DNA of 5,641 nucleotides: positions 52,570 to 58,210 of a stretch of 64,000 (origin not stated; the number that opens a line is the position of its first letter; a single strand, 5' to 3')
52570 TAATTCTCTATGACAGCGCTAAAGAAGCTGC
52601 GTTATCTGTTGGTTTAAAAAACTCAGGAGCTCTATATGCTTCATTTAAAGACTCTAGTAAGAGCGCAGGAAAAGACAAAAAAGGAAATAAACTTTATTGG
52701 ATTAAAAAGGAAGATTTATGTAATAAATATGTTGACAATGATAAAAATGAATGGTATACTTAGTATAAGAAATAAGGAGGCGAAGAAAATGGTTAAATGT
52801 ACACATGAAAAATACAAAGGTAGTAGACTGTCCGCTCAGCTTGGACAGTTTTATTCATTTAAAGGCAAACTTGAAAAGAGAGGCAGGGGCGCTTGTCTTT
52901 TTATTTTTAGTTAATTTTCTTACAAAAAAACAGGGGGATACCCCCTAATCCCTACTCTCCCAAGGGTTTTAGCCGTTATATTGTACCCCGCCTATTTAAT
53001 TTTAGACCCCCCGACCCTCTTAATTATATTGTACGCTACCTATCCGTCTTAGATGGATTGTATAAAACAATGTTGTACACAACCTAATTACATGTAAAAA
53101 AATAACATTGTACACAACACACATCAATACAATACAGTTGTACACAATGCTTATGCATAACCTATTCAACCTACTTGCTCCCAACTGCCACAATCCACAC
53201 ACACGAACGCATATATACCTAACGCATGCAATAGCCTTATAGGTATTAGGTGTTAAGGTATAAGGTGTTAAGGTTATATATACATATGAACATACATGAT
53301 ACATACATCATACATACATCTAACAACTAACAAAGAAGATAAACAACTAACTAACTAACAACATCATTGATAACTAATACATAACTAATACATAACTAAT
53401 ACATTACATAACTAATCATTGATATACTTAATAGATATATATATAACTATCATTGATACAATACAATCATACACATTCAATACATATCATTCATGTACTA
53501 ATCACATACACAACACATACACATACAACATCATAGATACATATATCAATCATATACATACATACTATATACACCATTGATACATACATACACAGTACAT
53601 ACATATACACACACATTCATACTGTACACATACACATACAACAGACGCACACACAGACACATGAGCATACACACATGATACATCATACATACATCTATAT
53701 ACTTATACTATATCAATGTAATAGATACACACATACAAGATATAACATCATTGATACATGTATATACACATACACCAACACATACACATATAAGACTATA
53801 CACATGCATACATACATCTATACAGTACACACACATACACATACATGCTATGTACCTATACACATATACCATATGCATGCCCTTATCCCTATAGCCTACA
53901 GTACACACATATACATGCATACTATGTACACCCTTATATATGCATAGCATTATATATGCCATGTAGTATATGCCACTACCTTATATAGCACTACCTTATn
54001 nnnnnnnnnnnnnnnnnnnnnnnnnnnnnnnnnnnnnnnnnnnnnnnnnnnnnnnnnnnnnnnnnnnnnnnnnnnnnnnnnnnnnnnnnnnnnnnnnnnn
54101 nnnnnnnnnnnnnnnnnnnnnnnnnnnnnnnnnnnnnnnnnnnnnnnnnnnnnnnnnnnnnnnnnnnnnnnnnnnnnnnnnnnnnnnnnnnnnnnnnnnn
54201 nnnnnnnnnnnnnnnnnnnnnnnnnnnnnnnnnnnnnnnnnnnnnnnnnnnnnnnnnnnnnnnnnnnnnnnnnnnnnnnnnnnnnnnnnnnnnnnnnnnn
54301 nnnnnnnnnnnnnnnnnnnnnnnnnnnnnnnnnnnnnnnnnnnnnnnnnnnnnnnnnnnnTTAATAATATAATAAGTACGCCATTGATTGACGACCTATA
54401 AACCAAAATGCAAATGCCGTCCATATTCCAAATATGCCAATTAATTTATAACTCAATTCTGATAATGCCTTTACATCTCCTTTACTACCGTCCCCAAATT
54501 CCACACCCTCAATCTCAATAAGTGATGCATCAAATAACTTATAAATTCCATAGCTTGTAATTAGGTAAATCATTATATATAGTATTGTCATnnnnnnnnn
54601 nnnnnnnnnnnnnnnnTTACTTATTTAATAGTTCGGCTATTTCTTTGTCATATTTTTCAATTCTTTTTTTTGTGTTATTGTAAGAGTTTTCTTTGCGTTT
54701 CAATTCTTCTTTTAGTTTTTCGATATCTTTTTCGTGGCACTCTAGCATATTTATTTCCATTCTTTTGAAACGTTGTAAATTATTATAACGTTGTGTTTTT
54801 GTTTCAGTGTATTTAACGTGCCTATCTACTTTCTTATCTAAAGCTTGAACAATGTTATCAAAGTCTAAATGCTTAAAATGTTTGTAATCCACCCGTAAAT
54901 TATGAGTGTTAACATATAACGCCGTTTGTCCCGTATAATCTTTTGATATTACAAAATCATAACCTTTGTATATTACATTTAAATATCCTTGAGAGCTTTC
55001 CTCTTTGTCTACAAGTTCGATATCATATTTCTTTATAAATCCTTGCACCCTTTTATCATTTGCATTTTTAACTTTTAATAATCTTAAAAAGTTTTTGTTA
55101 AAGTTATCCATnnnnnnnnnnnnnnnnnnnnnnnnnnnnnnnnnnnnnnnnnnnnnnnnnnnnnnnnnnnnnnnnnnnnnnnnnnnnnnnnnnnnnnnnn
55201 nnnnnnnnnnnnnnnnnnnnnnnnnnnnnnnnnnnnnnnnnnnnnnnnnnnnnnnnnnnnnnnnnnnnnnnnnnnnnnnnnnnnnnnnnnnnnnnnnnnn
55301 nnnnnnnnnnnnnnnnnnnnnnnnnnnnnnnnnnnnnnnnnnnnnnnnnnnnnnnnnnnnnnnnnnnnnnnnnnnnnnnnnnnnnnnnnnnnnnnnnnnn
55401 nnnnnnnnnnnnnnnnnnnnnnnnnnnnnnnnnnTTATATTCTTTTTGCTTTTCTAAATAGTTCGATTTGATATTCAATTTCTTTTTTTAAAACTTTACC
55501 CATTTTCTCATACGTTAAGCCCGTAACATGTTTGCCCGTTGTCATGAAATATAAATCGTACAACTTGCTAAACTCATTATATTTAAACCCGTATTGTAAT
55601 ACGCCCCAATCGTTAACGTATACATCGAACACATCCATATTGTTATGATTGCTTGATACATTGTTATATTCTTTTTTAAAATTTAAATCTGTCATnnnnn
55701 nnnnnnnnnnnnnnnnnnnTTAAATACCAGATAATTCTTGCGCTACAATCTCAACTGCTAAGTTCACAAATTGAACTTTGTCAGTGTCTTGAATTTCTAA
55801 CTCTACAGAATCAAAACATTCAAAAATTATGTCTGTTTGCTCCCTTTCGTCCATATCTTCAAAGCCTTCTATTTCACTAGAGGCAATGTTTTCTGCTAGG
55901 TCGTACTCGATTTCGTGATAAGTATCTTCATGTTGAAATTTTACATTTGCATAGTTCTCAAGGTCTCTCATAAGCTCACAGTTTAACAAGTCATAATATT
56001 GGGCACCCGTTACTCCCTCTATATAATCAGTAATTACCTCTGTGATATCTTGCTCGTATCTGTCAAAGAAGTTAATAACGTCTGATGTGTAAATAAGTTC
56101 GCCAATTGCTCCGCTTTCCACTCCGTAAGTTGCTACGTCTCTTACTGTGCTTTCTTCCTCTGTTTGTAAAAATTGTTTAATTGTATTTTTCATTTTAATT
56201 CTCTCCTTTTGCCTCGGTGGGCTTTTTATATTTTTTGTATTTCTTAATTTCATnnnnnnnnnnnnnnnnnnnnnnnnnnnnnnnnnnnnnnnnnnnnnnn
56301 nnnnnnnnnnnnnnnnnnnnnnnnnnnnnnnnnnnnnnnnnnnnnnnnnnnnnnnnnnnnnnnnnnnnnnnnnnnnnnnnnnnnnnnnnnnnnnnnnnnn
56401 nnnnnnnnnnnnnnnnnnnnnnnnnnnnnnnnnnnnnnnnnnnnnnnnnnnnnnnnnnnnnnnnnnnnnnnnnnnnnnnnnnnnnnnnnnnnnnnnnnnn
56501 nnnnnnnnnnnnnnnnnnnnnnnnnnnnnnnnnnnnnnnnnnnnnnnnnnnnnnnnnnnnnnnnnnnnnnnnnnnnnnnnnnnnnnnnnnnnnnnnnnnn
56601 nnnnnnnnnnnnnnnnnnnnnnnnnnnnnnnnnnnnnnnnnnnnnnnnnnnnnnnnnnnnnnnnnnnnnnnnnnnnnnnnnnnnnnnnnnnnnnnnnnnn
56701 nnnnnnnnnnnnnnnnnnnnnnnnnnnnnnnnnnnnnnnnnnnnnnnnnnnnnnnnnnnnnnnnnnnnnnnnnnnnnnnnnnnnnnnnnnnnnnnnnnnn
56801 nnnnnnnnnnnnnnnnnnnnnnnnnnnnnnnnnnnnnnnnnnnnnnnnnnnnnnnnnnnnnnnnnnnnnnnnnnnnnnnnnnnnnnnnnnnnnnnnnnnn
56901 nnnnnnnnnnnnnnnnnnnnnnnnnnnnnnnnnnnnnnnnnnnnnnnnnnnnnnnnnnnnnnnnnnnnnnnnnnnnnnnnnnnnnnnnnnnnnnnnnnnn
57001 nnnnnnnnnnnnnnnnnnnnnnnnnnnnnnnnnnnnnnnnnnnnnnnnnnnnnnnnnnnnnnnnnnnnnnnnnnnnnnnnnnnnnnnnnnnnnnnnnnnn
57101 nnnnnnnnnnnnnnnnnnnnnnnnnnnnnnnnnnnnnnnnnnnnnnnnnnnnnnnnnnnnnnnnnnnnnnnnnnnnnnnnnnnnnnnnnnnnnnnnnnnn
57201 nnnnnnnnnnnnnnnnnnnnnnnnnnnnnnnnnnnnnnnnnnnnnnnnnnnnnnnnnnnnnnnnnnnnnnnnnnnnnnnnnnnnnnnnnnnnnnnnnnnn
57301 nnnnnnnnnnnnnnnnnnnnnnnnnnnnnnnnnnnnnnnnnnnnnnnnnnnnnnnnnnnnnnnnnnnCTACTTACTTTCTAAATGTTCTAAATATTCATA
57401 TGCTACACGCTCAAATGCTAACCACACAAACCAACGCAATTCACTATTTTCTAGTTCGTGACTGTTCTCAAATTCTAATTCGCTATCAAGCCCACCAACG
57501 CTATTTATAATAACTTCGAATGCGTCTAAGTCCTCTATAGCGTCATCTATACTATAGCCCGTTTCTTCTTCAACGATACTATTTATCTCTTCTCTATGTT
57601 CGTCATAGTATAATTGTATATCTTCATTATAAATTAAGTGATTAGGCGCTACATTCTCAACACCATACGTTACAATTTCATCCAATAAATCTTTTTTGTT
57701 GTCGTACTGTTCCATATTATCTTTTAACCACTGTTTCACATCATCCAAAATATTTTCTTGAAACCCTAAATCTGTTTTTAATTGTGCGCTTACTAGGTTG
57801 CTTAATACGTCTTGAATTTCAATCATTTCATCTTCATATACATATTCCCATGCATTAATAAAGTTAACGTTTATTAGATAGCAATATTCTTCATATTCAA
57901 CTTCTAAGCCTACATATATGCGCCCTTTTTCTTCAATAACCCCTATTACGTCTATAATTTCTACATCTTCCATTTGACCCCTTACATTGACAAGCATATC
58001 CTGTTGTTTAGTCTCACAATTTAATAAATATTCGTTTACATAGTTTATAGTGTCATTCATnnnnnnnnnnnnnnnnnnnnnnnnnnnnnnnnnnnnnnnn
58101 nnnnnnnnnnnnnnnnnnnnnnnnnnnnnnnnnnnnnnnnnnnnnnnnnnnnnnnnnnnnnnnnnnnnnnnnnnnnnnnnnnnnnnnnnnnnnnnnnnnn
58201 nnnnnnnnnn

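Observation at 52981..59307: Inverted arrays of a 10-bp quasi-palindromic motif bracket the leftward gene cluster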

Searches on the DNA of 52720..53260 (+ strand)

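Call 18: search_dna_similar(query=window:52720-53260:+, collection=phages, mode=distant, max_rows=40)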
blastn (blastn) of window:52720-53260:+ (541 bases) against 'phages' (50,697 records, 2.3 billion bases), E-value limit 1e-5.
Records with a match: 2; places in all: 2; records where one place covers at least 80% of the query: 1.
Best place of each record, by identity: 80-90% 1; 60-80% 1.
By first word of the organism name: Staphylococcus 2.
By host as written in the record: Staphylococcus aureus 1; Staphylococcus gallinarum 1.
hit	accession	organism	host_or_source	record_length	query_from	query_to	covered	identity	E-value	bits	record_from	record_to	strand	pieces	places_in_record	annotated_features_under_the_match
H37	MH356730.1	Staphylococcus phage VB-SauS-SA2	Staphylococcus aureus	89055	6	541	99%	74.1%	5e-84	317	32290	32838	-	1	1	hypothetical protein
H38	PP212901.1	Staphylococcus phage PT1-4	Staphylococcus gallinarum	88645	1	428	79%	81.3%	9e-106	389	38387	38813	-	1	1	hypothetical protein (x3)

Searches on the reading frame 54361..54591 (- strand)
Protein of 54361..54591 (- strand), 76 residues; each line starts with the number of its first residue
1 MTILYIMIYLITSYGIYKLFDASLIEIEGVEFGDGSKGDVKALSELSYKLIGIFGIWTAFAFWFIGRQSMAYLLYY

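Call 37: search_protein_families(library=phrogs, proteins=[window:54361-54591:-], max_evalue=0.001)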
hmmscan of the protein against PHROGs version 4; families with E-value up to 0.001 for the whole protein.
window:54361-54591:- (76 aa): 0 families

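Call 57: search_protein_families(library=pfam, proteins=[window:54361-54591:-], max_evalue=0.01)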
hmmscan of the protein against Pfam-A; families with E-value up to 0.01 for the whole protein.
window:54361-54591:- (76 aa): 0 families

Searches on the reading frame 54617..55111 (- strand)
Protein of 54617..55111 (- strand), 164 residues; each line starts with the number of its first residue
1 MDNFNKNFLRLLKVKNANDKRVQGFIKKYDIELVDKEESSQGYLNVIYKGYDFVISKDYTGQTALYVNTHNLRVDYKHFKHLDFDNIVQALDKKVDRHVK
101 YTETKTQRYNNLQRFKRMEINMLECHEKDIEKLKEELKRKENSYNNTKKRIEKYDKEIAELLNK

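Call 37: search_protein_families(library=phrogs, proteins=[window:54617-55111:-], max_evalue=0.001)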
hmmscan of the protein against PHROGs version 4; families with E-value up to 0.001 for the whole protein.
window:54617-55111:- (164 aa): 1 family
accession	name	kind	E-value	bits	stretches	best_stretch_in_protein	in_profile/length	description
phrog_29692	-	unknown function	3.5e-69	233.2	1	3-162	6-165/168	-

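Call 57: search_protein_families(library=pfam, proteins=[window:54617-55111:-], max_evalue=0.01)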
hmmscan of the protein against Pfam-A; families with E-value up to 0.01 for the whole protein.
window:54617-55111:- (164 aa): 0 families

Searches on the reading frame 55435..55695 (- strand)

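Call 37: search_protein_families(library=phrogs, proteins=[window:55435-55695:-], max_evalue=0.001)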
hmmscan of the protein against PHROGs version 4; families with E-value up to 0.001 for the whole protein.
window:55435-55695:- (86 aa): 1 family
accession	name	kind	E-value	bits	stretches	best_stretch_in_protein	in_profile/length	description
phrog_14210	-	unknown function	2.7e-32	112.1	1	3-86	13-96/96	-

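Call 57: search_protein_families(library=pfam, proteins=[window:55435-55695:-], max_evalue=0.01)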
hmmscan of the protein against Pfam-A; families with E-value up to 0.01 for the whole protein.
window:55435-55695:- (86 aa): 0 families

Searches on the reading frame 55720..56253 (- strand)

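Call 37: search_protein_families(library=phrogs, proteins=[window:55720-56253:-], max_evalue=0.001)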
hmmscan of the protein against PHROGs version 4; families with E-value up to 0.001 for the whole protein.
window:55720-56253:- (177 aa): 2 families
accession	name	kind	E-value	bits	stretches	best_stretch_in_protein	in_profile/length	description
phrog_2543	-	unknown function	6.4e-70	235.3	1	21-174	1-154/157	-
phrog_27501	-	unknown function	4.8e-09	37.6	1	21-133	10-121/185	-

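Call 57: search_protein_families(library=pfam, proteins=[window:55720-56253:-], max_evalue=0.01)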
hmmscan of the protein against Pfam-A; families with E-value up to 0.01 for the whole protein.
window:55720-56253:- (177 aa): 1 family
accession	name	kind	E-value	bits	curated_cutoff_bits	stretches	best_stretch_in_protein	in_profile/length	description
PF23864.1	DUF7222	-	3.6e-27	95.2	27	1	22-159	1-107/108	Domain of unknown function (DUF7222)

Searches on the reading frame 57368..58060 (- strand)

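Call 37: search_protein_families(library=phrogs, proteins=[window:57368-58060:-], max_evalue=0.001)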
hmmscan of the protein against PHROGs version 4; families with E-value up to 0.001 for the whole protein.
window:57368-58060:- (230 aa): 0 families

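Call 57: search_protein_families(library=pfam, proteins=[window:57368-58060:-], max_evalue=0.01)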
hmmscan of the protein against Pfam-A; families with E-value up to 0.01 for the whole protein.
window:57368-58060:- (230 aa): 1 family
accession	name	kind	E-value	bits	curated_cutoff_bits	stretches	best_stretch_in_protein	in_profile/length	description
PF23864.1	DUF7222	-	8e-12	45.8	27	1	111-228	3-107/108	Domain of unknown function (DUF7222)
